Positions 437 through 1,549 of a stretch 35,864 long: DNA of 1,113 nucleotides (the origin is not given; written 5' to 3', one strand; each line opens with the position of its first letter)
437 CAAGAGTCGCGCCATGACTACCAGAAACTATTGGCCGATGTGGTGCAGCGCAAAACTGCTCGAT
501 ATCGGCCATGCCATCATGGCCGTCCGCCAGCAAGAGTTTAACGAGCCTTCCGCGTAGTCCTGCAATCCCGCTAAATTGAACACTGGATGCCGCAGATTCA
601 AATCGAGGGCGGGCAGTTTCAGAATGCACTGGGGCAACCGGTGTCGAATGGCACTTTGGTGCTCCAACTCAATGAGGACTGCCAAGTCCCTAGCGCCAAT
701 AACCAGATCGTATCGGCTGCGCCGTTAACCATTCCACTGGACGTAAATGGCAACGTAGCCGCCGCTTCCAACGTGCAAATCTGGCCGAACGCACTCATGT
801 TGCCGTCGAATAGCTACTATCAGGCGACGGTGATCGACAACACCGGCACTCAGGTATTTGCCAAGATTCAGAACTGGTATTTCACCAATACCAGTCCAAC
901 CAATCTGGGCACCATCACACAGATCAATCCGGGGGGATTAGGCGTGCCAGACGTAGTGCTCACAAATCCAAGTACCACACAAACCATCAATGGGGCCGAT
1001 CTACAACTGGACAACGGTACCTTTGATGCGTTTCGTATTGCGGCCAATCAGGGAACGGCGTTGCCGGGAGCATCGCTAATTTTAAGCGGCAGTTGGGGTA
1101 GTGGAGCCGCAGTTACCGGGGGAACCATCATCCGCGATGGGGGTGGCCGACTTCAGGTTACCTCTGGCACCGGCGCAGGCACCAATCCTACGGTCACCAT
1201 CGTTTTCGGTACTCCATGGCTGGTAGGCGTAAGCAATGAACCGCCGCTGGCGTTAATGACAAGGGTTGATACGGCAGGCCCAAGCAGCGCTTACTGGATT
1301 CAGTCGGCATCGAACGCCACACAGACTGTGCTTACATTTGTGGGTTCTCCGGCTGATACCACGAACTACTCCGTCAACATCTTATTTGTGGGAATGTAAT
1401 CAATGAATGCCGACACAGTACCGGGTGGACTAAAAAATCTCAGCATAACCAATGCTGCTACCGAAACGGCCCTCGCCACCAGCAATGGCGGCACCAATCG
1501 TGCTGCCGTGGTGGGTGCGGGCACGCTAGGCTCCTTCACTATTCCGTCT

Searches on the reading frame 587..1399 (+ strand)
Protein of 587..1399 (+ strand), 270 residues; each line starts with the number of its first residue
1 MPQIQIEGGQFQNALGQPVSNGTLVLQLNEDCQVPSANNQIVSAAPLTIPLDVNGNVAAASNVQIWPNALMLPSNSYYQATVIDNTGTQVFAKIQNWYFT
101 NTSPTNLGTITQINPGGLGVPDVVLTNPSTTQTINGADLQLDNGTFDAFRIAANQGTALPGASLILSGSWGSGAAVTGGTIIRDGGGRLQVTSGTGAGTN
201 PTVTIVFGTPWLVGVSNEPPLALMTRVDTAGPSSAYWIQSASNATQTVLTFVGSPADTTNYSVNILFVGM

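Call 14: search_protein_families(library=phrogs, proteins=[window:587-1399:+], max_evalue=0.001)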
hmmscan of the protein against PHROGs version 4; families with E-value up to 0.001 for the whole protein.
window:587-1399:+ (270 aa): 0 families

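Call 66: find_encoding_contigs(protein=window:587-1399:+, flank=10000, max_places=2)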
Protein window:587-1399:+ (270 aa): 2 contigs read that carry it; 1 place shown.
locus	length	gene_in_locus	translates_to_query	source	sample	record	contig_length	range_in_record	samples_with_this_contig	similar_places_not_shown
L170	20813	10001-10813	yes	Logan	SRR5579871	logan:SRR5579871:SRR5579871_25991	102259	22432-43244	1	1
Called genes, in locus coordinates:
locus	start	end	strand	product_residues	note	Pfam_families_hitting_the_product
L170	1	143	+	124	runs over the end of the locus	-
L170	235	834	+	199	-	PF00300:His_Phos_1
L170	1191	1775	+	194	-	-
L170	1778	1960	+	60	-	-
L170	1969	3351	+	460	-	PF13578:Methyltransf_24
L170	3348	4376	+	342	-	PF01073:3Beta_HSD, PF01370:Epimerase, PF02719:Polysacc_synt_2, PF04321:RmlD_sub_bind, PF05368:NmrA (faint), PF07993:NAD_binding_4 (faint), PF16363:GDP_Man_Dehyd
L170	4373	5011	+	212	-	PF13489:Methyltransf_23, PF08241:Methyltransf_11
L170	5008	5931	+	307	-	-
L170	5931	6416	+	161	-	PF02945:Endonuclease_7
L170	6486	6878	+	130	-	-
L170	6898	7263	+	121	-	-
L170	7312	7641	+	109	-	-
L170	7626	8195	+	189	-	PF13578:Methyltransf_24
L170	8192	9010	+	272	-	PF03452:Anp1 (faint)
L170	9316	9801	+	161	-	-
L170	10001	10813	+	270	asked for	-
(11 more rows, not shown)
